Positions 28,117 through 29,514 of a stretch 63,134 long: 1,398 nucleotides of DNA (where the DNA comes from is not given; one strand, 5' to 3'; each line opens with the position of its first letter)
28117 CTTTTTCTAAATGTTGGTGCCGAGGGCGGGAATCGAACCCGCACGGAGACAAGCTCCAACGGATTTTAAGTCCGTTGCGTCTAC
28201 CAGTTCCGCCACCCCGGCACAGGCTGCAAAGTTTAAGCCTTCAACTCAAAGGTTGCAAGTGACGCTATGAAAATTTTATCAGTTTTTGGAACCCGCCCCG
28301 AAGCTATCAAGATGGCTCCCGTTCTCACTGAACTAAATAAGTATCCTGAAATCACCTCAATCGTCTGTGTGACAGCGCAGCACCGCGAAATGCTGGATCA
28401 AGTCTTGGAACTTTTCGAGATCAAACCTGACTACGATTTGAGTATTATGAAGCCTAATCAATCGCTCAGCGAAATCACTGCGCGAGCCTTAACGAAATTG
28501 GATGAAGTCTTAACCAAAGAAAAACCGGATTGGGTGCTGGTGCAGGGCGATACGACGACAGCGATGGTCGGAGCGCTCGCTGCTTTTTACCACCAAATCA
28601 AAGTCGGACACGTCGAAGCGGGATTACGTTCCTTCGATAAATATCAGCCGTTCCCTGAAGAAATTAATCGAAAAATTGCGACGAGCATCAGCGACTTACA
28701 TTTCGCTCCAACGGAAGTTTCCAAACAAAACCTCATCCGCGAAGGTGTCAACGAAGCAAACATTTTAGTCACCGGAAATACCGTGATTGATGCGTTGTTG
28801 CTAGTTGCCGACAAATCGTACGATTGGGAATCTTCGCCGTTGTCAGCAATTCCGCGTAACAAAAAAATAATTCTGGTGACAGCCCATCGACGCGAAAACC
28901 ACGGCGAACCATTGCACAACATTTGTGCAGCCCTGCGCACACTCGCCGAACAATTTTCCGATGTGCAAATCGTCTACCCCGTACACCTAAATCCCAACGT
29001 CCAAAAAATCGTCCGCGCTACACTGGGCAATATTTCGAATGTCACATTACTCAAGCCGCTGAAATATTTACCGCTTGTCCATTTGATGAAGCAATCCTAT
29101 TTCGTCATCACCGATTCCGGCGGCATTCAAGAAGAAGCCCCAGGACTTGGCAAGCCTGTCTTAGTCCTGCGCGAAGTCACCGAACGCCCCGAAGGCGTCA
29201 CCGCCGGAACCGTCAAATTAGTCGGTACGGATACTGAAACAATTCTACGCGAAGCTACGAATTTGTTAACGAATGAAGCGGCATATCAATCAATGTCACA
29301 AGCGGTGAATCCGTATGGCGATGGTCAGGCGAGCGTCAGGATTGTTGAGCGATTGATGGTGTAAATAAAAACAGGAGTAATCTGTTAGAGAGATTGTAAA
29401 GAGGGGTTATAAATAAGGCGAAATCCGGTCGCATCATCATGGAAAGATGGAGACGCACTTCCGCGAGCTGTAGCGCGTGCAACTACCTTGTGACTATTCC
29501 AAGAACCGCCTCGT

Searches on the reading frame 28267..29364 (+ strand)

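Call 39: search_protein_families(library=pfam, proteins=[window:28267-29364:+], max_evalue=0.01)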
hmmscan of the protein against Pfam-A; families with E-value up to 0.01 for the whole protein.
window:28267-29364:+ (365 aa): 3 families
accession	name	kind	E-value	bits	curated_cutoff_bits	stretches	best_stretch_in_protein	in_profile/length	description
PF02350.25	Epimerase_2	-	2.2e-131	438.3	30.6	1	22-363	2-346/347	UDP-N-acetylglucosamine 2-epimerase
PF13579.12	Glyco_trans_4_4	-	0.0029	18.4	29.7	1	73-171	58-157/158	Glycosyl transferase 4-like domain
PF13439.12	Glyco_transf_4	-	0.0062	17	28.5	0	68-172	54-165/170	Glycosyltransferase Family 4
